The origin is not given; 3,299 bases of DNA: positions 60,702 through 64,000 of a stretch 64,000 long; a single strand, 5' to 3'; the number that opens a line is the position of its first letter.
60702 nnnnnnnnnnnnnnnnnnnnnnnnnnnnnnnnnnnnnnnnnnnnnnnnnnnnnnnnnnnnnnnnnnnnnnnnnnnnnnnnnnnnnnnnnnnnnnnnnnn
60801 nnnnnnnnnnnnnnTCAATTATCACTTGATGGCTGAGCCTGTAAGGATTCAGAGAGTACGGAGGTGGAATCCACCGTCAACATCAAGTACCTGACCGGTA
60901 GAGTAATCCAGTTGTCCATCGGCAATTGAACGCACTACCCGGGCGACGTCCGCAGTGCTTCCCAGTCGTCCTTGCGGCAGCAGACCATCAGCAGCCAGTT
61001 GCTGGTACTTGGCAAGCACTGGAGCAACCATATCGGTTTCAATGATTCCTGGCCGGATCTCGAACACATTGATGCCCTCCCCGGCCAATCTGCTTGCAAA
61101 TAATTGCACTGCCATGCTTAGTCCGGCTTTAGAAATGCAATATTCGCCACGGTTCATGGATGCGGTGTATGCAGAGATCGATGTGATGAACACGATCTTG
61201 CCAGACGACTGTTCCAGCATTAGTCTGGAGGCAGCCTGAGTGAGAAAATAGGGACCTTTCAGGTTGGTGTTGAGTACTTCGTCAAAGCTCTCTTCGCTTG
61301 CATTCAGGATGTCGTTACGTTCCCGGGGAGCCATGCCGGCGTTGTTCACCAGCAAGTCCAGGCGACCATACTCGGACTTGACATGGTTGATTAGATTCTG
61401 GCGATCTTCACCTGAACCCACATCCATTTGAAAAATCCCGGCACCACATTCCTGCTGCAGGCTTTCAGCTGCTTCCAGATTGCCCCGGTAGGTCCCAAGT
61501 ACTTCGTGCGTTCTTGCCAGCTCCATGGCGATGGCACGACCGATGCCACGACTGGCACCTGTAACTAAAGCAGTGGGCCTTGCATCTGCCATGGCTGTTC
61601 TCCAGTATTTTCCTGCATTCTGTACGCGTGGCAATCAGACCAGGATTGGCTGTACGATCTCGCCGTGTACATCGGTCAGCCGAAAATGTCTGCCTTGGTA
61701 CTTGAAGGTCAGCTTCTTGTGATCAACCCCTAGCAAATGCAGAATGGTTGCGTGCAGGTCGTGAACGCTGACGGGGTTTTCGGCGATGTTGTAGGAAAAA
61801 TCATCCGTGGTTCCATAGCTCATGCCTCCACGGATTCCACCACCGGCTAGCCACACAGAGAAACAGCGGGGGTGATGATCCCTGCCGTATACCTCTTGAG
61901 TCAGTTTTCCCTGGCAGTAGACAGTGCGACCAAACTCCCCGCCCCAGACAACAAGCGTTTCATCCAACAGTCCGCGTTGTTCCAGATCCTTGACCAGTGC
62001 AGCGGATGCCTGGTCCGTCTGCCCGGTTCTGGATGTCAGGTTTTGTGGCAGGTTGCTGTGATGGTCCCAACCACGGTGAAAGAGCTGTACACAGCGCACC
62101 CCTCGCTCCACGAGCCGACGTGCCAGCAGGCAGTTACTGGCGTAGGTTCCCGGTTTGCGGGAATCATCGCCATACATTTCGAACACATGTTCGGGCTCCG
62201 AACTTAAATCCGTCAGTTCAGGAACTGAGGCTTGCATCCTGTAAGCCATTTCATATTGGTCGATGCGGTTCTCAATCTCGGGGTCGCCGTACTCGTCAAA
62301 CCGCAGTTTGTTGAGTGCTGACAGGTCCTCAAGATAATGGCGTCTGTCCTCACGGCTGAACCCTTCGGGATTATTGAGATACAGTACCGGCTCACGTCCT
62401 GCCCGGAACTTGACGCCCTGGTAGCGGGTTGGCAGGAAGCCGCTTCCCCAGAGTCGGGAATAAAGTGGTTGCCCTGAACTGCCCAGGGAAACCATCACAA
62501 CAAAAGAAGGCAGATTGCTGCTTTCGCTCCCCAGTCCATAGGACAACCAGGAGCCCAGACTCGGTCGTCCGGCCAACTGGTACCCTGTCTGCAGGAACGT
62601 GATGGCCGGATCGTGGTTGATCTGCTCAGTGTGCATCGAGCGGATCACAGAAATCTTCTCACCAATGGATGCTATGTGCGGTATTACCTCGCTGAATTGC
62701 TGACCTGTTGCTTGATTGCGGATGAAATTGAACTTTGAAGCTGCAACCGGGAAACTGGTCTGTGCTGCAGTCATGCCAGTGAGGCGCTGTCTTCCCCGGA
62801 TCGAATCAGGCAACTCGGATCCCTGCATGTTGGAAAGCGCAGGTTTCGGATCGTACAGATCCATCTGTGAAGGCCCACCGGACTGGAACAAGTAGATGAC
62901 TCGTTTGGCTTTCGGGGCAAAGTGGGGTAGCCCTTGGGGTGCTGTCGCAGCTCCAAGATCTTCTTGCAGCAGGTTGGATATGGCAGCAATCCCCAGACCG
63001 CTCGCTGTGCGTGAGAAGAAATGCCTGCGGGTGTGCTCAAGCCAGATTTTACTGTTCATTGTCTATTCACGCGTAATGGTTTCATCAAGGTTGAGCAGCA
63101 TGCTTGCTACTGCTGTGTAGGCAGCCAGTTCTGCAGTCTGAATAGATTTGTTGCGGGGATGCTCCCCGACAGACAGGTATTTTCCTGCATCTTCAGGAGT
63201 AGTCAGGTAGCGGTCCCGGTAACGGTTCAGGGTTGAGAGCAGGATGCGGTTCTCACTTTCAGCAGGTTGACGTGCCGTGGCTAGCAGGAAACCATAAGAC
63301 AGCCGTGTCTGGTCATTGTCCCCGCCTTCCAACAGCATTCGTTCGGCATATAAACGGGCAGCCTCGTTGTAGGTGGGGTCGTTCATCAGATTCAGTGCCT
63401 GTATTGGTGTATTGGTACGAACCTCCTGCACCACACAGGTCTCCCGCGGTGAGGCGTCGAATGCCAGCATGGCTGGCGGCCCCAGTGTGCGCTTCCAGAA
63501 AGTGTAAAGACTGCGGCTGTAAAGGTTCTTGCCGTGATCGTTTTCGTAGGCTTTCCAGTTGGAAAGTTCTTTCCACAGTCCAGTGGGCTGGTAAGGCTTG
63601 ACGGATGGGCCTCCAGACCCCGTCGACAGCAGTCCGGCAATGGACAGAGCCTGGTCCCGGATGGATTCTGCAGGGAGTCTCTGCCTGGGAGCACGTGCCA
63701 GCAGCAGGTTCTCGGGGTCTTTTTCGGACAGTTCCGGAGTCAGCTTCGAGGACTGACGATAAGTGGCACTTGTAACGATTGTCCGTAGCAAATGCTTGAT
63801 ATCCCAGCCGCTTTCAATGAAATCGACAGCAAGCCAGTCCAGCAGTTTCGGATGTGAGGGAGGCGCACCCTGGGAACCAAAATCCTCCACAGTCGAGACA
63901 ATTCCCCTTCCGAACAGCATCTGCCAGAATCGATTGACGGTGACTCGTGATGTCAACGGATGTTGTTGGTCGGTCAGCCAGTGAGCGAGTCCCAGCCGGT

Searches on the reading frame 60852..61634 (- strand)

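Call 56: search_protein_families(library=pfam, proteins=[window:60852-61634:-], max_evalue=0.00001)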
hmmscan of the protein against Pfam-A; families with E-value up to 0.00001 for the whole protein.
window:60852-61634:- (261 aa): 3 families
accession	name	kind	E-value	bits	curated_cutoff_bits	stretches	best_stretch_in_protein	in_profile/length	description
PF13561.12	adh_short_C2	-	6.3e-51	173.7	27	1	26-257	1-236/236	Enoyl-(Acyl carrier protein) reductase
PF00106.31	adh_short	-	1.6e-45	155.4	26.6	1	21-208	2-192/195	short chain dehydrogenase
PF08659.16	KR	-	1.6e-07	31.8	22.6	1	21-170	2-154/180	KR domain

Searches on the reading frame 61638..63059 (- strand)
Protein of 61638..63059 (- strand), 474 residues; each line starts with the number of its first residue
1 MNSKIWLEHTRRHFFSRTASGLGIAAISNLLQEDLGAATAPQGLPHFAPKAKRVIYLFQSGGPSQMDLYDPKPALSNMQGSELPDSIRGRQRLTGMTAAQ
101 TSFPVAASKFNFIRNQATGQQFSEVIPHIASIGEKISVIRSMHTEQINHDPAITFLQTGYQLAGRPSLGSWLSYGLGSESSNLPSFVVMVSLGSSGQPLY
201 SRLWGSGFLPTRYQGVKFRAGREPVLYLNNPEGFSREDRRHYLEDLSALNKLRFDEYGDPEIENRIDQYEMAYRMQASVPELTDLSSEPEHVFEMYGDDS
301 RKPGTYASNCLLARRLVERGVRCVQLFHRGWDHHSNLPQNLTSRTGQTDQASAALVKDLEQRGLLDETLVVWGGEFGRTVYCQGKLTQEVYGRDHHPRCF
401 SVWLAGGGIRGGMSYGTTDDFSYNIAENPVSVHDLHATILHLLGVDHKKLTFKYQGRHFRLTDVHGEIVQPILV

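Call 56: search_protein_families(library=pfam, proteins=[window:61638-63059:-], max_evalue=0.00001)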
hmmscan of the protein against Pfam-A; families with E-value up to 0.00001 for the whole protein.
window:61638-63059:- (474 aa): 1 family
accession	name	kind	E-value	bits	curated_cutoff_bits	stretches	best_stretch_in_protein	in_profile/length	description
PF07394.17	DUF1501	-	1.9e-155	518.3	27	1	51-473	1-390/390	Protein of unknown function (DUF1501)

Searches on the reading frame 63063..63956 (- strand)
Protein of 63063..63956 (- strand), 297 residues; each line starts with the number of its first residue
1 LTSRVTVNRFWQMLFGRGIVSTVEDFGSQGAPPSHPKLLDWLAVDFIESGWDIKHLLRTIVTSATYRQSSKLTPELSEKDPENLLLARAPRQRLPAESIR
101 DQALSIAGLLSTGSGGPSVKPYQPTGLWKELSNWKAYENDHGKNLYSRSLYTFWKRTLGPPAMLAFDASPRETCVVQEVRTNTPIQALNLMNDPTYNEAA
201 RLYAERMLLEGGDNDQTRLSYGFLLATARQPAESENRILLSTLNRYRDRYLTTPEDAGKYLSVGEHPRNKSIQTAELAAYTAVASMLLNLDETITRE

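Call 58: find_encoding_contigs(protein=window:63063-63956:-, flank=10000, max_places=3)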
Protein window:63063-63956:- (297 aa): no gene with exactly this product is on record in the collection.
